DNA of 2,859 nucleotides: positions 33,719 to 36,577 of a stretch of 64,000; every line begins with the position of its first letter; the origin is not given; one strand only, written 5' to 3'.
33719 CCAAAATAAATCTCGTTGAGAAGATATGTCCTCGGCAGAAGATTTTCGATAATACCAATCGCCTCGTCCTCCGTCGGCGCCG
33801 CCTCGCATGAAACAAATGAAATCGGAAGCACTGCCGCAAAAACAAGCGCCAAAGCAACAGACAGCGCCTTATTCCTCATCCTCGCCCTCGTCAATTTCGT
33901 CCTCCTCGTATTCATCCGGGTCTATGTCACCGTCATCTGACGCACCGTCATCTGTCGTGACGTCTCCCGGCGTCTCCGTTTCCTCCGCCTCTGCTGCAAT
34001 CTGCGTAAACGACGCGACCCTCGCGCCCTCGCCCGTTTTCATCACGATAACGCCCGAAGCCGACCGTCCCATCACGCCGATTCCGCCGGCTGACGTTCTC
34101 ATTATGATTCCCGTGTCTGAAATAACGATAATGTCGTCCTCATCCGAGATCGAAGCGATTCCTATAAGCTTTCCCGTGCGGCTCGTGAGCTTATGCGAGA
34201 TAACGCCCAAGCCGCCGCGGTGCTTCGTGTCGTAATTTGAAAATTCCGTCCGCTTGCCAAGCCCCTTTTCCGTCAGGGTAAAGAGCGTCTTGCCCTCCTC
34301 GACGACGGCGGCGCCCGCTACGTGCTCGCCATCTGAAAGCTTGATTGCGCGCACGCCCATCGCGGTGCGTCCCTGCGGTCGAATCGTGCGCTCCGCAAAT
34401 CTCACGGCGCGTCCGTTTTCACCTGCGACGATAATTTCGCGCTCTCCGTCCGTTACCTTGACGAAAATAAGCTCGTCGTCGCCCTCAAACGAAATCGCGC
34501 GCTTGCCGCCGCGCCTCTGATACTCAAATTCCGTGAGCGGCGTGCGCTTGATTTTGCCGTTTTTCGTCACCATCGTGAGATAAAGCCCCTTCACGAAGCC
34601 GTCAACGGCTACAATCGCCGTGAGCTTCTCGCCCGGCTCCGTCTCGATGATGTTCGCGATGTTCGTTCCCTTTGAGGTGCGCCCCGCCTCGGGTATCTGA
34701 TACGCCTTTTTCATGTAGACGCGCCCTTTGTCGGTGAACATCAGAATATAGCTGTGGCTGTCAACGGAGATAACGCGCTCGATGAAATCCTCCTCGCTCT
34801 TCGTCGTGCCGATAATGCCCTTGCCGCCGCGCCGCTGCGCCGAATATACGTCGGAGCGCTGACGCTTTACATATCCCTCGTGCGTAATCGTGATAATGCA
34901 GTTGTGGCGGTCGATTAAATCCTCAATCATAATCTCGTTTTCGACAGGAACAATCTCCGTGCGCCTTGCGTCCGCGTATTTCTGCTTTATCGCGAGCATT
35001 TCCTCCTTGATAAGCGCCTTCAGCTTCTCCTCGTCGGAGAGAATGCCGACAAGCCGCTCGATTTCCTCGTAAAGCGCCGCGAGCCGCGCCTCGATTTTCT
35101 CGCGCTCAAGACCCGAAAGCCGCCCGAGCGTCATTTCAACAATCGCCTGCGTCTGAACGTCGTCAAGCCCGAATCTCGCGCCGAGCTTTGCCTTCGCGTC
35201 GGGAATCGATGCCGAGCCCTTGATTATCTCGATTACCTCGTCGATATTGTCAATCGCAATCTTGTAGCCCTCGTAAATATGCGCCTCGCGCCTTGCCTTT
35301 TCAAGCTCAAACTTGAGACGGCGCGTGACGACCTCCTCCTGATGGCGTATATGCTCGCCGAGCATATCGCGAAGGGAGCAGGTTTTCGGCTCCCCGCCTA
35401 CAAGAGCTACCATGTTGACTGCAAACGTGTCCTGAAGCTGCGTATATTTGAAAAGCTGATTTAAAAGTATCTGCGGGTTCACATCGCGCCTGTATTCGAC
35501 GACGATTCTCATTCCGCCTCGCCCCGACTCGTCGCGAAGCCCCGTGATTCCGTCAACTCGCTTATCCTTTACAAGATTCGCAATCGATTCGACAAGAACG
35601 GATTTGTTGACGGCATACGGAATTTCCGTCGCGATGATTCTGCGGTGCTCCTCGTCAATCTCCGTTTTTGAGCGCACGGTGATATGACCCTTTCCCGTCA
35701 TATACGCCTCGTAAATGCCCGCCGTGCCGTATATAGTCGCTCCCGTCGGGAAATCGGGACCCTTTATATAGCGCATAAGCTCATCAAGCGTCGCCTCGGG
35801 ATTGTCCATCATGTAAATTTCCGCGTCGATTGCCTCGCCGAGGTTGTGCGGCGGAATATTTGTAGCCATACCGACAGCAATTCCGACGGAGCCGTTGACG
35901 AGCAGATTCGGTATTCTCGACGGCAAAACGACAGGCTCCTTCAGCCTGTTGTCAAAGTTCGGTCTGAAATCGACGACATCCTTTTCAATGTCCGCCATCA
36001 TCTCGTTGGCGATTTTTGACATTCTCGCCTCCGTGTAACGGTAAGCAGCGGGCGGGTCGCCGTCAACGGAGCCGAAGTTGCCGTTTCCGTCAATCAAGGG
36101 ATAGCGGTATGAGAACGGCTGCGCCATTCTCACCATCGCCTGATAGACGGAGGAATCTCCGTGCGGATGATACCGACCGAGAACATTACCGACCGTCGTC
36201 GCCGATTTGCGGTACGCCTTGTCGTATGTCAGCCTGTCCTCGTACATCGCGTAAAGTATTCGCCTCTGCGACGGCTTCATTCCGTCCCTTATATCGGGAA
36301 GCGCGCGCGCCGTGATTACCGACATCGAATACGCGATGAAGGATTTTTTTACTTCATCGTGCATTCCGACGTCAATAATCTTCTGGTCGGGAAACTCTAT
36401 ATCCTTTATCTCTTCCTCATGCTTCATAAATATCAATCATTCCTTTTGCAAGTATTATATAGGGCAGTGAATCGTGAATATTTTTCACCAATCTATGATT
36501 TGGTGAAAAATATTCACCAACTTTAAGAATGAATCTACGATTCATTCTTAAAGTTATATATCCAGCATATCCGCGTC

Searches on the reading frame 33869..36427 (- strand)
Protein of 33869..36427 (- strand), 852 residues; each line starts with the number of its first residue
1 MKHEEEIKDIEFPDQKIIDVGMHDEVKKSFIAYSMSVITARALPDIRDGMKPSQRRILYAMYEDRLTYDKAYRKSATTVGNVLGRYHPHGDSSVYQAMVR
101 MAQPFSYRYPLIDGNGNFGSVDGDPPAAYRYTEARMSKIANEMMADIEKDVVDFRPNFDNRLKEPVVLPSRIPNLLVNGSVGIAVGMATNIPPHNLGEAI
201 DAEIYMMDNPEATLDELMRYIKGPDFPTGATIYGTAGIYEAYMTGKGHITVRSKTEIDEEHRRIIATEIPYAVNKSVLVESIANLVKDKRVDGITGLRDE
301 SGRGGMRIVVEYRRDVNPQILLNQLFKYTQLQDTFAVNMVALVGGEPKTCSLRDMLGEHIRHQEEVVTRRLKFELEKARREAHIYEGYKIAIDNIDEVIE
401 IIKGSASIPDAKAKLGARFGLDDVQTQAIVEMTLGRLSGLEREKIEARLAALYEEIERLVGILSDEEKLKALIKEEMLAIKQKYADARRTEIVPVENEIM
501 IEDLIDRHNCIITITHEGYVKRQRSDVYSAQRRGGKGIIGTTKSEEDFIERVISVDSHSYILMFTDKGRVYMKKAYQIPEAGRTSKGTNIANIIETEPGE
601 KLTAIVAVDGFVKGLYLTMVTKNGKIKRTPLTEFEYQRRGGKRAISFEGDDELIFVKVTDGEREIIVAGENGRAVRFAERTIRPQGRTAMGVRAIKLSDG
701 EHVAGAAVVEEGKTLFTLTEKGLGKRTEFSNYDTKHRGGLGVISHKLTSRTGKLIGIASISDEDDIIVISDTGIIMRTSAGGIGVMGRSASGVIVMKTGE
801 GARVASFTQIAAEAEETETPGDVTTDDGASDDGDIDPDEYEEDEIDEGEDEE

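Call 19: find_encoding_contigs(protein=window:33869-36427:-, flank=10000, max_places=10)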
Protein window:33869-36427:- (852 aa): 1 contig read that carries it; 1 place shown.
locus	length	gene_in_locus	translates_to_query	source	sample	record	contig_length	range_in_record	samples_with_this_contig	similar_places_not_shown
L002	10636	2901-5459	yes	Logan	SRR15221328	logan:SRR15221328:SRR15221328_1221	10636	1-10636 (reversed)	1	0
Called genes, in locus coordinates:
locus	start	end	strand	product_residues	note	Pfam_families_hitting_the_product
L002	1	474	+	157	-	?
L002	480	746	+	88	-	PF04025:RemA-like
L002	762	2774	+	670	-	PF02518:HATPase_c, PF00204:DNA_gyraseB, PF01751:Toprim, PF00986:DNA_gyraseB_C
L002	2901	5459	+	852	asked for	PF00521:DNA_topoisoIV, PF03989:DNA_gyraseA_C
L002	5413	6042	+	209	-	-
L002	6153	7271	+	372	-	PF00154:RecA_N, PF08423:Rad51, PF06745:ATPase (faint), PF27531:MT3502_N (weak), PF21096:RecA_C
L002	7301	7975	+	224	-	-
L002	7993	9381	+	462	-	PF00919:UPF0004, PF04055:Radical_SAM, PF18693:TRAM_2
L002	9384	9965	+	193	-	PF01066:CDP-OH_P_transf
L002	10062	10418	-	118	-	PF15970:HicB-like_2, PF15919:HicB_lk_antitox, PF05534:HicB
